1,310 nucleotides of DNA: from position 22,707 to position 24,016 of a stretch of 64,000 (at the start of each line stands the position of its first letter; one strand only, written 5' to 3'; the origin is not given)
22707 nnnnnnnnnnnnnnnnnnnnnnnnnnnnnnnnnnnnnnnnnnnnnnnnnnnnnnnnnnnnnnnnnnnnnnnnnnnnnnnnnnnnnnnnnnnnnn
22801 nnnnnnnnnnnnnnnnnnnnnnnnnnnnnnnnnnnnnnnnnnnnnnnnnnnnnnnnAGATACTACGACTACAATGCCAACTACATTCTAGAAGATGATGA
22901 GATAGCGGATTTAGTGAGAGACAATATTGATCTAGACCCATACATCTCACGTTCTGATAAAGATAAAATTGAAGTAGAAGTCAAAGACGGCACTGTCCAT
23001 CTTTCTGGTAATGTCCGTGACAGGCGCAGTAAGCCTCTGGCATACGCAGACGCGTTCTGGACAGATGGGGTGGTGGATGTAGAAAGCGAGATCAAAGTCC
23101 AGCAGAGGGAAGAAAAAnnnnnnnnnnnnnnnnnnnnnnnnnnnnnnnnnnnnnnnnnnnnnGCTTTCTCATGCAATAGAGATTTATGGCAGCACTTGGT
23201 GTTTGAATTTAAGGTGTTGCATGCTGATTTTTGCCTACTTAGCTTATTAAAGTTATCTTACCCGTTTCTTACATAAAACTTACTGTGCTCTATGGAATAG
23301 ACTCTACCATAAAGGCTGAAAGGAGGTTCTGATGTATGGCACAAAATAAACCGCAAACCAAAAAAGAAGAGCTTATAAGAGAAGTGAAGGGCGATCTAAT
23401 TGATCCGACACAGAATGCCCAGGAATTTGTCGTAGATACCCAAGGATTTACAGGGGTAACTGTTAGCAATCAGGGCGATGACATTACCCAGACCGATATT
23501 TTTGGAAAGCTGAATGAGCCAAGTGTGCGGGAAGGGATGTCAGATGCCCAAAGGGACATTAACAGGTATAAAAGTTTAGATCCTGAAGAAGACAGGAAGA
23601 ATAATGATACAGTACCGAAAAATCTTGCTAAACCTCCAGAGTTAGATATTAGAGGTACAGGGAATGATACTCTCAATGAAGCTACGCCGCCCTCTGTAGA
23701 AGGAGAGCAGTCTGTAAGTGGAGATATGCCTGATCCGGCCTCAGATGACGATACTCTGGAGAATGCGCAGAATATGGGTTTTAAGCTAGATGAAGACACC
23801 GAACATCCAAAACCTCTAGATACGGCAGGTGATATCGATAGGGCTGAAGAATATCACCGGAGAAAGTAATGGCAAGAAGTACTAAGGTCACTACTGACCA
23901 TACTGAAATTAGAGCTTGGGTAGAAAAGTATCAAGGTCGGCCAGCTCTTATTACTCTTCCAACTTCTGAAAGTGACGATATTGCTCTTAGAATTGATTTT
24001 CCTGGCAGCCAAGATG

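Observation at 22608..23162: Gly/Tyr-rich prion-like low-complexity region fused to a BON domain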

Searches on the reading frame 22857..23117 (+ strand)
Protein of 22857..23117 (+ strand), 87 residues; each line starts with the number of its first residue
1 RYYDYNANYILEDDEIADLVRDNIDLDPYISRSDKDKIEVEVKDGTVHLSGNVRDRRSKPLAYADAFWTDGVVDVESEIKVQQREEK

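Call 32: search_protein_representatives(alignment_id=A2)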
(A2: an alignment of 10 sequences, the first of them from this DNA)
Query: 10 sequences, 87 profile positions. Proteins with E-value up to 0.001 (for the whole library): 8408; up to 1e-10: 2017; up to 1e-30: 32. The best 150 are listed.
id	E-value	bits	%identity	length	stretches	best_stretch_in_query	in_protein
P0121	1.1e-38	147.3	-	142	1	1-86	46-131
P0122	1.1e-37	144.0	-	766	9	12-83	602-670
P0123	1.8e-36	140.2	-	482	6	11-82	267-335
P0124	3.2e-35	136.1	-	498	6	8-82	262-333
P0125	4.0e-34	132.6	-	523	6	13-82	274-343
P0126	8.2e-34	131.6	-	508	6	7-82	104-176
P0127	9.9e-34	131.4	-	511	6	9-85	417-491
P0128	1.1e-33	131.2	-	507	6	13-82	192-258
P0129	1.2e-33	131.1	-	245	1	1-85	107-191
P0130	2.4e-33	130.1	-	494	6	6-84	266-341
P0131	2.7e-33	130.0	-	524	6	12-82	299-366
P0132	3.7e-33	129.6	-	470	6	13-83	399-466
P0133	6.6e-33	128.7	-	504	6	11-82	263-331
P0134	1.7e-32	127.4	-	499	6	11-85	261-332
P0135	1.7e-32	127.4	-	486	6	10-82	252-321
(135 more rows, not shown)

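Call 38: find_related_loci(query=A2, collection=genome_contigs, flank=5000)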
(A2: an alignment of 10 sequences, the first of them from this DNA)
Query A2 (87 aa) in genome_contigs; peptide patterns used: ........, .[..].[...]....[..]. (x = any residue, [..] = any of these).
190 stretches matched a pattern; 14 encode a relative of the query (tblastn E <= 1e-3); 14 distinct loci.
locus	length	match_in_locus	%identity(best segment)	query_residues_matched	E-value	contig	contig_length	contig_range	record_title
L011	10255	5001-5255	61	3-87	4e-32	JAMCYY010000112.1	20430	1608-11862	MAG: Patescibacteria group bacterium isolate FK_Sedi_B_Bin.329 NODE_9090_length_20430_cov_4.6601, whole genome shotgun s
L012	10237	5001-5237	65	6-84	8e-32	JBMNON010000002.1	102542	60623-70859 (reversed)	MAG: Patescibacteria group bacterium isolate SBF912SR5HQ0001 scaffold_153_c1, whole genome shotgun sequence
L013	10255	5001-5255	60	3-87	2e-31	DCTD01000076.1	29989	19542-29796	MAG TPA_asm: Patescibacteria group bacterium UBA1449 UBA1449_contig_39525, whole genome shotgun sequence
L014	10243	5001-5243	64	2-82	8e-31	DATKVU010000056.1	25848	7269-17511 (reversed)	MAG TPA_asm: Clostridia bacterium isolate SMAG_U14141 k141_3152237, whole genome shotgun sequence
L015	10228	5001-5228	68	6-81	1e-30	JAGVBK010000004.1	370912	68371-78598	MAG: Candidatus Shapirobacteria bacterium isolate DeMMO6_54 c_000000064601, whole genome shotgun sequence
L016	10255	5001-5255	59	3-87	9e-30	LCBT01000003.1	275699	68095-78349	MAG: Candidatus Daviesbacteria bacterium GW2011_GWA1_41_61 UU73_C0003, whole genome shotgun sequence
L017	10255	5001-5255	58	3-87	2e-29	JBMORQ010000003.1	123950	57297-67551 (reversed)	MAG: Patescibacteria group bacterium isolate Betzabe_MAG184 MAG184_3, whole genome shotgun sequence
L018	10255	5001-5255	58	3-87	5e-29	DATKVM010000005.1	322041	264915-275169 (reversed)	MAG TPA_asm: Patescibacteria group bacterium isolate SMAG_U14133 k141_373655, whole genome shotgun sequence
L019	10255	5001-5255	55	3-87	4e-27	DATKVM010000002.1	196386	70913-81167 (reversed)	MAG TPA_asm: Patescibacteria group bacterium isolate SMAG_U14133 k141_1057891, whole genome shotgun sequence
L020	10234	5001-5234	58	5-82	2e-24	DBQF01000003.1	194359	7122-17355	MAG TPA_asm: candidate division WWE3 bacterium UBA1401 UBA1401_contig_593, whole genome shotgun sequence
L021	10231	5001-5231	55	11-87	1e-24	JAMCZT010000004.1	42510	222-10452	MAG: Patescibacteria group bacterium isolate FK_Sedi_B_Bin.292 NODE_2415_length_42510_cov_18.4428, whole genome shotgun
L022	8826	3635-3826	67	11-74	1e-23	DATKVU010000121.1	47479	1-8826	MAG TPA_asm: Clostridia bacterium isolate SMAG_U14141 k141_824302, whole genome shotgun sequence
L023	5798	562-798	52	5-83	2e-21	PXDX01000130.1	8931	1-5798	MAG: candidate division WWE3 bacterium isolate T3Sed10_354 T3-Sed10-C19831, whole genome shotgun sequence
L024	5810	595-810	54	15-85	7e-21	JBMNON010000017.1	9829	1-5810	MAG: Patescibacteria group bacterium isolate SBF912SR5HQ0001 scaffold_9842_c1, whole genome shotgun sequence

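Call 53: search_solved_structures(query=A2, max_evalue=0.01, show_alignments=2)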
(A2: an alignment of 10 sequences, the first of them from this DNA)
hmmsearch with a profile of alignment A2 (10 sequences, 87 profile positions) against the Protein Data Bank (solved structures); distinct sequences matched with E-value up to 0.01: 1.
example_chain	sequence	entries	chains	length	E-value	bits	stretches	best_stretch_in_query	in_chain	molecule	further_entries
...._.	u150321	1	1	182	4.2e-06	30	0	37-82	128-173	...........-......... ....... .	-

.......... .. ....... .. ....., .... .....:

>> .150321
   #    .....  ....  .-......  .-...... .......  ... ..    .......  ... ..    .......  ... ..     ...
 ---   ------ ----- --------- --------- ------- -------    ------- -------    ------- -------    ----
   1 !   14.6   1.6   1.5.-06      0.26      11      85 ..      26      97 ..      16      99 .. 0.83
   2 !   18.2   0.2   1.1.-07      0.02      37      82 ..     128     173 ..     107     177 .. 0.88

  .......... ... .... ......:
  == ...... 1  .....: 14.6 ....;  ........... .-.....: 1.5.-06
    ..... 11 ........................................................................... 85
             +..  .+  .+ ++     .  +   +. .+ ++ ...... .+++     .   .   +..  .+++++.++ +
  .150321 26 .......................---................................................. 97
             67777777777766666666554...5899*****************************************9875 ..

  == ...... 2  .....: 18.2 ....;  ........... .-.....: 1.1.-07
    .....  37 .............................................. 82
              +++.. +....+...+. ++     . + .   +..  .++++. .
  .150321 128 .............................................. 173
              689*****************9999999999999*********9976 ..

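Call 76: search_protein_families(library=pfam, proteins=[L011:563-799:+, L011:2304-2489:-, L018:2345-2584:-, L014:5337-5978:-, L024:1736-2419:+, L018:4414-4782:+], max_evalue=0.01)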
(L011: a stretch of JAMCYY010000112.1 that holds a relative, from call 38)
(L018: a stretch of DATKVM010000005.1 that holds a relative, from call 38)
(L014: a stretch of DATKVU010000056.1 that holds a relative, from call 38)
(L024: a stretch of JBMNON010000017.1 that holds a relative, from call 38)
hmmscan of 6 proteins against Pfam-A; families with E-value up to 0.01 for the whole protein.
L011:563-799:+ (79 aa): 1 family
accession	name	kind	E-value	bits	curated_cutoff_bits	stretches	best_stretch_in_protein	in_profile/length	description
PF04226.18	Transgly_assoc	-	4.6e-13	49.6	25.3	1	31-78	1-47/49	Transglycosylase associated protein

L011:2304-2489:- (61 aa): 0 families

L018:2345-2584:- (79 aa): 1 family
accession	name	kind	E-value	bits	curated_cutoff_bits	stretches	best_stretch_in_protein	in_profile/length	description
PF08285.16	DPM3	-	8.7e-05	23.1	25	1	15-58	42-85/90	Dolichol-phosphate mannosyltransferase subunit 3 (DPM3)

L014:5337-5978:- (213 aa): 2 families
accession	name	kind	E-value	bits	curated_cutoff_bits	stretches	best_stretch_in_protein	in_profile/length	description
PF18933.6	PsbP_2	-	2.6e-05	24.8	27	1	59-209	45-184/184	PsbP-like protein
PF01789.22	PsbP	-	4.8e-05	23.9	23.5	0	149-209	91-155/155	PsbP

L024:1736-2419:+ (228 aa): 3 families
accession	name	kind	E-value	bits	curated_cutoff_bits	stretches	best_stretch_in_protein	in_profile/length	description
PF01972.22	SDH_protease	-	1.5e-69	234.6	31.3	1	12-223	63-273/286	ClpP-like SDH-type serine proteinase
PF25145.1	NfeD1b_N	-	6e-10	39.5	40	1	43-103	34-94/189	NfeD1b, N-terminal domain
PF00574.28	CLP_protease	-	0.00012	22.4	20.2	1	34-92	40-98/182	Clp protease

L018:4414-4782:+ (123 aa): 1 family
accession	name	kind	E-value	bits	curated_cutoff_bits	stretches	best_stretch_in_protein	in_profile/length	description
PF04972.22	BON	-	2.3e-08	34.7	27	1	50-119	1-67/69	BON domain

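Call 79: search_protein_families(library=pfam, proteins=[L011:5369-5914:-], max_evalue=10)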
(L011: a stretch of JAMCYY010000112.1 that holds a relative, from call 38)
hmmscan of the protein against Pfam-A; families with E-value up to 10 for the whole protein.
L011:5369-5914:- (181 aa): 3 families
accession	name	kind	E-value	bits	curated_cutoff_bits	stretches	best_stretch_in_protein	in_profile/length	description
PF01789.22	PsbP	-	2.8e-08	34.4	23.5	1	27-177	3-155/155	PsbP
PF18933.6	PsbP_2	-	7.2e-06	26.6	27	1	19-177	36-184/184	PsbP-like protein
PF14806.11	Coatomer_b_Cpla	-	0.009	16.4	32.7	1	96-164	49-119/128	Coatomer beta subunit appendage platform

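Call 84: find_related_loci(query=A2, collection=metagenome_contigs, flank=4000)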
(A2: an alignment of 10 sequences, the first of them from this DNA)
Query A2 (87 aa) in metagenome_contigs; peptide patterns used: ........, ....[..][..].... (x = any residue, [..] = any of these).
83 stretches matched a pattern; 19 encode a relative of the query (tblastn E <= 1e-3); 19 distinct loci.
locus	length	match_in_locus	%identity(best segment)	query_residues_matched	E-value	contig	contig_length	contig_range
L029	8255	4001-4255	62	2-86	3e-32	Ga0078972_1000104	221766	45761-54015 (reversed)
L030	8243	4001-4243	64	2-82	7e-31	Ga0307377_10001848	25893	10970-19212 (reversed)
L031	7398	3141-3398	59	2-87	2e-30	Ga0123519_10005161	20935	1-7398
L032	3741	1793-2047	59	3-87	2e-30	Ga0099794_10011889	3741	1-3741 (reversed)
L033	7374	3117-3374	59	2-87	2e-30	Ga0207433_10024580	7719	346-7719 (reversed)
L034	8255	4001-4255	62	2-86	4e-30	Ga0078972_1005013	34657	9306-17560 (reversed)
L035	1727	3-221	68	11-83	7e-30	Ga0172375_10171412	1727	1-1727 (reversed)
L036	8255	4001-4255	59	3-87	8e-30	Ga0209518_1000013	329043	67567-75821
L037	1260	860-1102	62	3-83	2e-30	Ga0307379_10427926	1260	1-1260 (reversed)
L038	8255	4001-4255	59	3-87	8e-30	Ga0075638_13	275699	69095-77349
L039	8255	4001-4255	58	3-87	4e-29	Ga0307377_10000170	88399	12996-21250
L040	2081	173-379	64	3-71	2e-26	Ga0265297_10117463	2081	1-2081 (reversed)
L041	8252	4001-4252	55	5-87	3e-26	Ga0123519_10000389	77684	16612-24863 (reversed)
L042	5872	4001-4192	67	11-74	1e-23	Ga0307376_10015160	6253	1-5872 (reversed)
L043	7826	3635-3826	67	11-74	1e-23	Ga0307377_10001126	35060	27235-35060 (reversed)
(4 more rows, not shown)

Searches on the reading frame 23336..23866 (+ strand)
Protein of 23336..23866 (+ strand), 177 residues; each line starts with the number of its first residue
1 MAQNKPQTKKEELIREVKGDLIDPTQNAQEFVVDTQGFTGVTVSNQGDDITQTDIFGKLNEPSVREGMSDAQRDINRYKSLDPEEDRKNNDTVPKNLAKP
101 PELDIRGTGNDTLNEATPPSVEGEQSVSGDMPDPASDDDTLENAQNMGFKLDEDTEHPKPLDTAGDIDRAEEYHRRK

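Call 3: search_protein_families(library=pfam, proteins=[window:23336-23866:+], max_evalue=1)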
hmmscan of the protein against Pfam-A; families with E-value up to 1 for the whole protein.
window:23336-23866:+ (177 aa): 0 families

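Call 7: search_protein_families(library=ncbifam, proteins=[window:23336-23866:+], max_evalue=1)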
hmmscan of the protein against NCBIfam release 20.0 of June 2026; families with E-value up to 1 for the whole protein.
window:23336-23866:+ (177 aa): 0 families

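Call 23: search_protein_families(library=phrogs, proteins=[window:23336-23866:+], max_evalue=0.1)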
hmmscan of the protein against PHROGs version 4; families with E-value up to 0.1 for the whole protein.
window:23336-23866:+ (177 aa): 1 family
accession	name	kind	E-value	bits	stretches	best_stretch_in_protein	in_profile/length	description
phrog_18682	-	unknown function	0.053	14.5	0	5-34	17-47/60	-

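Call 42: find_homologous_proteins(query=window:23336-23866:+, max_evalue=0.001)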
Query window:23336-23866:+ (177 aa): 18 proteins with E <= 0.001 among 102 candidates.
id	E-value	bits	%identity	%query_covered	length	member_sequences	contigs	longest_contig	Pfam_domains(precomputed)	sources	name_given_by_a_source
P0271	1.2e-109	382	100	100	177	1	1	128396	-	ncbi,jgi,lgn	ncbi:MAG: hypothetical protein ACOX6V_02430 [Patescibacteria group bacterium]|jgi:hypothetical prote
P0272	1.1e-62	229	67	98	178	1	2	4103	-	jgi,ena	-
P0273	9.9e-28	116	43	88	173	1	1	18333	-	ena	-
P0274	1.9e-27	115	41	91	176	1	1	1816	-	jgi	jgi:hypothetical protein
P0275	2.5e-23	101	48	87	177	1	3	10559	-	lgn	-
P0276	3.9e-22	97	45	89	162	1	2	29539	-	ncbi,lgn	-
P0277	6.1e-21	93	50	66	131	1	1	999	-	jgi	jgi:hypothetical protein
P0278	1.4e-20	92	46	87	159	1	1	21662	-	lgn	-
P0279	4.4e-20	91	38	95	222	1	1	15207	-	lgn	-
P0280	4.0e-19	87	40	87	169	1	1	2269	-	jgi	jgi:hypothetical protein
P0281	6.8e-19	87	41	85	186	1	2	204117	-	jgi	jgi:hypothetical protein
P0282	1.6e-18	86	34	88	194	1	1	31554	-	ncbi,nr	ncbi:MAG TPA: hypothetical protein VLF89_02695 [Candidatus Saccharimonadales bacterium]|nr:hypotheti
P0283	1.2e-17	83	73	35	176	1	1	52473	-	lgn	-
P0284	1.8e-16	79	62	36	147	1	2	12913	-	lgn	-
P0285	6.6e-16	77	65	38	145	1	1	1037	-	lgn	-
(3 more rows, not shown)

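Call 44: find_encoding_contigs(protein=P0281, flank=4000, max_places=1)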
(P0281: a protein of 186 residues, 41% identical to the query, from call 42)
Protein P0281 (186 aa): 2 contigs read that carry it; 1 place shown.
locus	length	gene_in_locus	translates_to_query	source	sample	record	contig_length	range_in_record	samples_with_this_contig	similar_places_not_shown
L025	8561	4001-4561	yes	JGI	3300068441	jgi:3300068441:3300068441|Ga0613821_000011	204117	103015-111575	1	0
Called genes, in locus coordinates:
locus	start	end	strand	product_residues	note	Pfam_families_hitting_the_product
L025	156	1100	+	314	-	PF00892:EamA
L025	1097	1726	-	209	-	PF06736:TMEM175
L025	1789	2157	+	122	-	PF00903:Glyoxalase (weak)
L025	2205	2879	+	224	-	PF01027:Bax1-I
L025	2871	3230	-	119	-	PF07784:DUF1622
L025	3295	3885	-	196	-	-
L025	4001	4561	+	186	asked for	-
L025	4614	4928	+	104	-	-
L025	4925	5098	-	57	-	-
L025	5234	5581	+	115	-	PF20554:DUF6766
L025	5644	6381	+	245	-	-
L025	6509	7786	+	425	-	PF05496:RuvB_N, PF00158:Sigma54_activat (faint), PF01078:Mg_chelatase (weak), PF07728:AAA_5, PF13401:AAA_22 (weak), PF00004:AAA, PF16193:AAA_assoc_2, PF12002:MgsA_C, +2 more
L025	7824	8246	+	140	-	-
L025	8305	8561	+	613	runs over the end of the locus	PF00009:GTP_EFTU, PF01926:MMR_HSR1 (weak), PF03144:GTP_EFTU_D2, PF22042:EF-G_D2, PF14492:EFG_III (weak), PF00679:EFG_C, PF21018:BipA_C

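Call 45: find_encoding_contigs(protein=P0283, flank=4000, max_places=1)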
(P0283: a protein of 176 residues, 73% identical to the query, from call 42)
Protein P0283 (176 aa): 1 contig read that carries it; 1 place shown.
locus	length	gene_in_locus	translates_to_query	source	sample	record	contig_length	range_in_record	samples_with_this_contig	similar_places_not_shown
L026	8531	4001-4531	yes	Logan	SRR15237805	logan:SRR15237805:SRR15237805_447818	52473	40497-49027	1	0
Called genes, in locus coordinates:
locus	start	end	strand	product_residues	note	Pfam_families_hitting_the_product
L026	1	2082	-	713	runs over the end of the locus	PF17854:FtsK_alpha, PF01580:FtsK_SpoIIIE, PF09397:FtsK_gamma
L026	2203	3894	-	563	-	PF00753:Lactamase_B, PF12706:Lactamase_B_2 (weak), PF22505:RNase_J_b_CASP, PF07521:RMMBL (weak), PF17770:RNase_J_C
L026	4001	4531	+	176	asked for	-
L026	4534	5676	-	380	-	PF00004:AAA, PF07728:AAA_5, PF22667:Lon_lid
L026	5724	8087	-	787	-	PF01138:RNase_PH, PF03725:RNase_PH_C, PF01138:RNase_PH, PF00013:KH_1, PF00575:S1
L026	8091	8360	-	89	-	PF00312:Ribosomal_S15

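Call 46: find_encoding_contigs(protein=P0282, flank=4000, max_places=1)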
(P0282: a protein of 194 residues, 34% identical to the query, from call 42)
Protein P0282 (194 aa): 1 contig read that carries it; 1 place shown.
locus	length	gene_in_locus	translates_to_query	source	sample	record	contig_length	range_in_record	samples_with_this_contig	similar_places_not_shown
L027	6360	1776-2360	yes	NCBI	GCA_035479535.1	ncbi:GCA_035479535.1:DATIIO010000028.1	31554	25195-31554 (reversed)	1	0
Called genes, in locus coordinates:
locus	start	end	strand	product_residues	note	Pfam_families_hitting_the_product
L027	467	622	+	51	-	-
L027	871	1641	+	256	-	PF03734:YkuD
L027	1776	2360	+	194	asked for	-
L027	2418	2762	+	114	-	PF04020:Phage_holin_4_2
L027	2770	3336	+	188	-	PF03167:UDG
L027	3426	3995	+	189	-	-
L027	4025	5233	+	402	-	PF02475:TRM5-TYW2_MTfase (faint), PF05175:MTS, PF06325:PrmA, PF10294:Methyltransf_16 (weak), PF13649:Methyltransf_25 (faint), PF13847:Methyltransf_31 (faint)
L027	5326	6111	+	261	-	-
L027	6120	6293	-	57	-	-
